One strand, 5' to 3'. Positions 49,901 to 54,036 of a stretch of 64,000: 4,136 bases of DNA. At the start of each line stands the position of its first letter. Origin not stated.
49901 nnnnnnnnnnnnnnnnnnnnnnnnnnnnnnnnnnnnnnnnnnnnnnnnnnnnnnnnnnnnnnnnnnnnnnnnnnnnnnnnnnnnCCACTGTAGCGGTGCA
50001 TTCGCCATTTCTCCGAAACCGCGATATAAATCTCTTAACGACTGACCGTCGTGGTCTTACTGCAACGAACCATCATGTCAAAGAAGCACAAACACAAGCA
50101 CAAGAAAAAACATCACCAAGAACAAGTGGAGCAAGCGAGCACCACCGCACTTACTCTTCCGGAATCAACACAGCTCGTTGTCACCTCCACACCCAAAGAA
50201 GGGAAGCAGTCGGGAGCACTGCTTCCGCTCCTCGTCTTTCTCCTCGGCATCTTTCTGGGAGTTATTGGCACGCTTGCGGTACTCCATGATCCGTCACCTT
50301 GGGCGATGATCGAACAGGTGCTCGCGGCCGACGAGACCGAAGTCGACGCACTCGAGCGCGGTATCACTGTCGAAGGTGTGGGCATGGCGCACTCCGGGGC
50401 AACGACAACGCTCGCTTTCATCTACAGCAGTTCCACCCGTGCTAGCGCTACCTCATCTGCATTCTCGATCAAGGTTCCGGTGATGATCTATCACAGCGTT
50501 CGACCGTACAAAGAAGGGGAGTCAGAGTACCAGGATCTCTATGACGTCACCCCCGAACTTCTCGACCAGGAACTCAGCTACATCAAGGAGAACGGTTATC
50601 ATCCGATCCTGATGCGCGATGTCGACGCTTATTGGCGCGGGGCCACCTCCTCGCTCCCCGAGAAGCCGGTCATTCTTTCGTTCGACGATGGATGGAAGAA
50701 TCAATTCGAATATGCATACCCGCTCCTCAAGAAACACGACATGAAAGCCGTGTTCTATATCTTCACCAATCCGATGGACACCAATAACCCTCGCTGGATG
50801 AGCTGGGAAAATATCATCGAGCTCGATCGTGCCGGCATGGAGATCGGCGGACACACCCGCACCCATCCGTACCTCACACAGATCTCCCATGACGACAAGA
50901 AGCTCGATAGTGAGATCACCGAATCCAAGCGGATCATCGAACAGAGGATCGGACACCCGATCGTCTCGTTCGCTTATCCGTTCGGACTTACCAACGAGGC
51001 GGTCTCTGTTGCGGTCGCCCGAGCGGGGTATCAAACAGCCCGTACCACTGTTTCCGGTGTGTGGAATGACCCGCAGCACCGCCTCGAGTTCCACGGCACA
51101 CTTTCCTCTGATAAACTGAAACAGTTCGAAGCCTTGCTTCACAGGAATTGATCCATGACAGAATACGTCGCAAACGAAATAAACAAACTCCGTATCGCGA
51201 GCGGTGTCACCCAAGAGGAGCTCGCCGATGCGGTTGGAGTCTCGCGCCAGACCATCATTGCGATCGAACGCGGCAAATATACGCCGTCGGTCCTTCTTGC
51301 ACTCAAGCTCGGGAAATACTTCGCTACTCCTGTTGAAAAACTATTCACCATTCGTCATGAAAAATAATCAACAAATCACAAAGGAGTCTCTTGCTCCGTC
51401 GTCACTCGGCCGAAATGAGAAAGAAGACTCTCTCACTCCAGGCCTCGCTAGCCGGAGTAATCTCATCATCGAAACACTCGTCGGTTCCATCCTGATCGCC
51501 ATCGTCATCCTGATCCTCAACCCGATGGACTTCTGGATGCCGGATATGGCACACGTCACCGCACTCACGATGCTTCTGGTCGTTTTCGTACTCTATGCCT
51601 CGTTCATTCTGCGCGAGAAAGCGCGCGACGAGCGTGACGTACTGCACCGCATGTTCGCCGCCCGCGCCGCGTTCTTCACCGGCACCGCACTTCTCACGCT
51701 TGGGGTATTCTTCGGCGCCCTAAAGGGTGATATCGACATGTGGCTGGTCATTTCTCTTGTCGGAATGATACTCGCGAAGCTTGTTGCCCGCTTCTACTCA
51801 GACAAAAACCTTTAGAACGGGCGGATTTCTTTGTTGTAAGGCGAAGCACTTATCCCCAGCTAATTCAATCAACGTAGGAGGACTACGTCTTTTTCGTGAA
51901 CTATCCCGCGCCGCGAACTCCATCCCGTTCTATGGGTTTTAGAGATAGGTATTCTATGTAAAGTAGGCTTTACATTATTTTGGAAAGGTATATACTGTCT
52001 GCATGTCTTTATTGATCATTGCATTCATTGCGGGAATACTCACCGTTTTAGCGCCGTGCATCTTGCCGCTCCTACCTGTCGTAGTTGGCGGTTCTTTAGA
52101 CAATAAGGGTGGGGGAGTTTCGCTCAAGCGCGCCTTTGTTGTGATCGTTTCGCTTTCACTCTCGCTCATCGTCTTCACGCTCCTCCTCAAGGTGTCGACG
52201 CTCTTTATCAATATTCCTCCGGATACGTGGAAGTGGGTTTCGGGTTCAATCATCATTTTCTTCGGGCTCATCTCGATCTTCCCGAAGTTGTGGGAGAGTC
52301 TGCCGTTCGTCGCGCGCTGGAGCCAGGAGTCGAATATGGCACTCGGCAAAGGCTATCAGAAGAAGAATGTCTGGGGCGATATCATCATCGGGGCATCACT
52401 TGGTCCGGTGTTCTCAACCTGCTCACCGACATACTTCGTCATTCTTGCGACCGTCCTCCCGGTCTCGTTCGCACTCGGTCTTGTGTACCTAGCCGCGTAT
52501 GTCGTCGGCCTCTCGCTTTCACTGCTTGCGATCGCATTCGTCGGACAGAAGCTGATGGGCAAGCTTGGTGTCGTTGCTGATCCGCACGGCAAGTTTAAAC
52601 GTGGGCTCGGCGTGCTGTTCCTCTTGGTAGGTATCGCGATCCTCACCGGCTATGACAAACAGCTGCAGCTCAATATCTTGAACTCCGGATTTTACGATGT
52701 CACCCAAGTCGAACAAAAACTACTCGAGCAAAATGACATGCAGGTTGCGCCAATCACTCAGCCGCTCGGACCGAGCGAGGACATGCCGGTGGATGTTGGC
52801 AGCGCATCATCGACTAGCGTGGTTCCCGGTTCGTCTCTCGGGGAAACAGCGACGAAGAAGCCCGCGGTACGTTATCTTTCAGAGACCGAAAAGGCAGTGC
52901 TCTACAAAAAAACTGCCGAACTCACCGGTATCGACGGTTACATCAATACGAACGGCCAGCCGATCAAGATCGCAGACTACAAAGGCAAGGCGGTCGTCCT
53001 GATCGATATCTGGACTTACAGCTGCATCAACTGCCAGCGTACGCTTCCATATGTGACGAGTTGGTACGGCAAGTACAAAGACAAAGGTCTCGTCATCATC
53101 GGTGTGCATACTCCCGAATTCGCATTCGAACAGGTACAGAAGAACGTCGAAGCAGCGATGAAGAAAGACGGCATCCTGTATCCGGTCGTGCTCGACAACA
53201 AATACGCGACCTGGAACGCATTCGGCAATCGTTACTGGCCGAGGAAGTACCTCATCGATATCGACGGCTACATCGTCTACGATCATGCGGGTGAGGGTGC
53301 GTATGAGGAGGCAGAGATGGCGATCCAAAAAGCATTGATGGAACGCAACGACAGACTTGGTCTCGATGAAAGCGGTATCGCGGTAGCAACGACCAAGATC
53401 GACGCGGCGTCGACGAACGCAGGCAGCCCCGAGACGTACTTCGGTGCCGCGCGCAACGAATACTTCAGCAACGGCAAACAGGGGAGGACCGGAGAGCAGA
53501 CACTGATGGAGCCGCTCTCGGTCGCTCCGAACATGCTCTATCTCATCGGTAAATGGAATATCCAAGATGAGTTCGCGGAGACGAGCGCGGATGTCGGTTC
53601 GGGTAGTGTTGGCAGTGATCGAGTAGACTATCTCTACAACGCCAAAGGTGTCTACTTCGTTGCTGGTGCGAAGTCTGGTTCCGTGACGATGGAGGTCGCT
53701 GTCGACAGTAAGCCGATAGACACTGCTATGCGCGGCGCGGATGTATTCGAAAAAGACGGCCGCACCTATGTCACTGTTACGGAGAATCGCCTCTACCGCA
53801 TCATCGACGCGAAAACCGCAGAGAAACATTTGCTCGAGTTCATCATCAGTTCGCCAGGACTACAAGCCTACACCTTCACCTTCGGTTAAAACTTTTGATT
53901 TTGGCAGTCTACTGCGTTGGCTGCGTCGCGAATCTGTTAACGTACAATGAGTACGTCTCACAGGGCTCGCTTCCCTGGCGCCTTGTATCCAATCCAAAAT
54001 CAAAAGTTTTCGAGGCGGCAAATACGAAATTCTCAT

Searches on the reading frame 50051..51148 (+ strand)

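Call 54: search_protein_families(library=pfam, proteins=[window:50051-51148:+], max_evalue=0.001)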
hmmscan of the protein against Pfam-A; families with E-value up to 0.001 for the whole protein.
window:50051-51148:+ (366 aa): 1 family
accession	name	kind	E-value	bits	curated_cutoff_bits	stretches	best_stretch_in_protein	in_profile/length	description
PF01522.26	Polysacc_deac_1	-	1.7e-26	93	23.1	1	202-329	4-123/124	Polysaccharide deacetylase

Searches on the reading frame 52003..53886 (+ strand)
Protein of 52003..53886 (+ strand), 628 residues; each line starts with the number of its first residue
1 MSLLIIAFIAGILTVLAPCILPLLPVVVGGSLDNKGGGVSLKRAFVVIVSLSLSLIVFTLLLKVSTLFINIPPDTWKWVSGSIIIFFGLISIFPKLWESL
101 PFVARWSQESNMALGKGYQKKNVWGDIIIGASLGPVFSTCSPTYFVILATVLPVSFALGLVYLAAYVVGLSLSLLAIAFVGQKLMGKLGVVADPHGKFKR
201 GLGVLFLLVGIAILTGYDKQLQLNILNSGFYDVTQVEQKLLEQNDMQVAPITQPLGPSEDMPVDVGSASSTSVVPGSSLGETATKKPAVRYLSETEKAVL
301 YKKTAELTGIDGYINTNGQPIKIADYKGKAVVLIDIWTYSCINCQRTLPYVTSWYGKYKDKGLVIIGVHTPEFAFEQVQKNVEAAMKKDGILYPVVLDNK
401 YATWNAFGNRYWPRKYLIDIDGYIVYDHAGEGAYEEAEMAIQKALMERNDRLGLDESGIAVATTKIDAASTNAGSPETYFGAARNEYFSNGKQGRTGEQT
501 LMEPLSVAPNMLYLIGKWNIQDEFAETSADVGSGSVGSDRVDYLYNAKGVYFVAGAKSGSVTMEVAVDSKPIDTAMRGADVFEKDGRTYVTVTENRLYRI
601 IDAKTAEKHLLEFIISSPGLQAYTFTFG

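Call 54: search_protein_families(library=pfam, proteins=[window:52003-53886:+], max_evalue=0.001)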
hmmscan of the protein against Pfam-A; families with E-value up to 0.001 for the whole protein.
window:52003-53886:+ (628 aa): 5 families
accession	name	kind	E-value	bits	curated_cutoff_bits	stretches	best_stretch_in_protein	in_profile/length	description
PF17991.7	Thioredoxin_10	-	1.5e-25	90.8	27.1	1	475-628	1-142/142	Thioredoxin like C-terminal domain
PF08534.16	Redoxin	-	2.9e-13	50.3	26.6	1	314-433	14-137/148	Redoxin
PF00578.27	AhpC-TSA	-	1.8e-12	47.7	26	1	315-426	12-123/124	AhpC/TSA family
PF13905.12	Thioredoxin_8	-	1.3e-08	35.5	27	1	331-424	3-94/94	Thioredoxin-like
PF02683.22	DsbD_TM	-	1.2e-06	28.5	27.1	1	4-214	5-215/219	Cytochrome C biogenesis protein transmembrane domain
